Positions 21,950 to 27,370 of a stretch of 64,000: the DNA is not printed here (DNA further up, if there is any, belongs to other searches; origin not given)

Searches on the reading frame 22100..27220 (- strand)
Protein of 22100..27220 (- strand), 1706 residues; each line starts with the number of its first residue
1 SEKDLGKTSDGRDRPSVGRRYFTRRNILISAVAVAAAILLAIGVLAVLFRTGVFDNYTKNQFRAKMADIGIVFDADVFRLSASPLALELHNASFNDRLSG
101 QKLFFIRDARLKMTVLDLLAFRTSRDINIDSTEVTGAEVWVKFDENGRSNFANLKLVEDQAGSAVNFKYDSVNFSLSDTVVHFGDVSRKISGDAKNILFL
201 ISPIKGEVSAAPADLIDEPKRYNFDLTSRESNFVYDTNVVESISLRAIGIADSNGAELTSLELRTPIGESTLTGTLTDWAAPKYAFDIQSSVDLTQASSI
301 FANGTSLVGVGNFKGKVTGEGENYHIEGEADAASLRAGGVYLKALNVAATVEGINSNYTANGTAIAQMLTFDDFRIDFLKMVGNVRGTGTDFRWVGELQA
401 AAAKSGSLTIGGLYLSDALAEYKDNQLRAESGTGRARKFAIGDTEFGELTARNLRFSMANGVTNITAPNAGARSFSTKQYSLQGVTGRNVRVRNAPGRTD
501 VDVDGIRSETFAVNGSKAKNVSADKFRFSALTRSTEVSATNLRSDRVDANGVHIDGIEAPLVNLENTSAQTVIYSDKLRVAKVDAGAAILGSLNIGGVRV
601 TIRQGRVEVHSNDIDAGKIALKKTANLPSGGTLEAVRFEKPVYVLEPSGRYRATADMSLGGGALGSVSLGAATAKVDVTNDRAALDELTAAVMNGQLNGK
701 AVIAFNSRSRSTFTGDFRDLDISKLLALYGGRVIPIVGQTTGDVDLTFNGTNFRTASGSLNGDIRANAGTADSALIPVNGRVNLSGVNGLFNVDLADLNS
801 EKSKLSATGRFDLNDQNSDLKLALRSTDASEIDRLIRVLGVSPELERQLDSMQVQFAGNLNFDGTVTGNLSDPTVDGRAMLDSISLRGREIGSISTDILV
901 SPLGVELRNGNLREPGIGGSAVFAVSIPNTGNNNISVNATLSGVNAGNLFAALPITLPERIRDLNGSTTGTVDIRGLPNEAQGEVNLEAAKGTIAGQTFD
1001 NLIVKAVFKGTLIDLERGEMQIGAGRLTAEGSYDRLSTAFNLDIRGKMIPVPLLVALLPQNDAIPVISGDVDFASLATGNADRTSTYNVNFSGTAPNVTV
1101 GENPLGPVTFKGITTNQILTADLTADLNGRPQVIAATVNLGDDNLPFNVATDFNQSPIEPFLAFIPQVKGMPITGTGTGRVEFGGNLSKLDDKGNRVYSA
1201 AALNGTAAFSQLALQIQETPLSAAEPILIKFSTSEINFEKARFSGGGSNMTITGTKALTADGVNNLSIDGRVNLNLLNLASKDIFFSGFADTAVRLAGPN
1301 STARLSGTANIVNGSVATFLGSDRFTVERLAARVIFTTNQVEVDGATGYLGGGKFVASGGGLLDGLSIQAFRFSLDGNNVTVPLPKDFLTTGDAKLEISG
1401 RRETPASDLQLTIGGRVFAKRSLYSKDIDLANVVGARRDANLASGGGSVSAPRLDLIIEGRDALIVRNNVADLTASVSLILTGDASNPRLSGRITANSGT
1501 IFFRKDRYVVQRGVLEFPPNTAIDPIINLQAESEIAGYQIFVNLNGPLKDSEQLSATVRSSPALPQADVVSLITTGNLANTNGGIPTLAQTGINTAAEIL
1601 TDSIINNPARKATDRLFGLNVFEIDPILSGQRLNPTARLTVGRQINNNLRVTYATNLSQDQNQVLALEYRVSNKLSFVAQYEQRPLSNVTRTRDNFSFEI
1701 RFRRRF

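Call 78: search_protein_families(library=pfam, proteins=[window:22100-27220:-], max_evalue=0.00001)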
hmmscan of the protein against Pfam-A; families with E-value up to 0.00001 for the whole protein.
window:22100-27220:- (1706 aa): 2 families
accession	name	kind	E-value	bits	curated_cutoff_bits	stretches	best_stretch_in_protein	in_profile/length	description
PF04357.19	TamB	-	1e-28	101.1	22.4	1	1351-1706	9-381/381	TamB, inner membrane protein subunit of TAM complex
PF05359.17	DUF748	-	6.3e-07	28.3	50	0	86-402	269-373/1037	Domain of Unknown Function (DUF748)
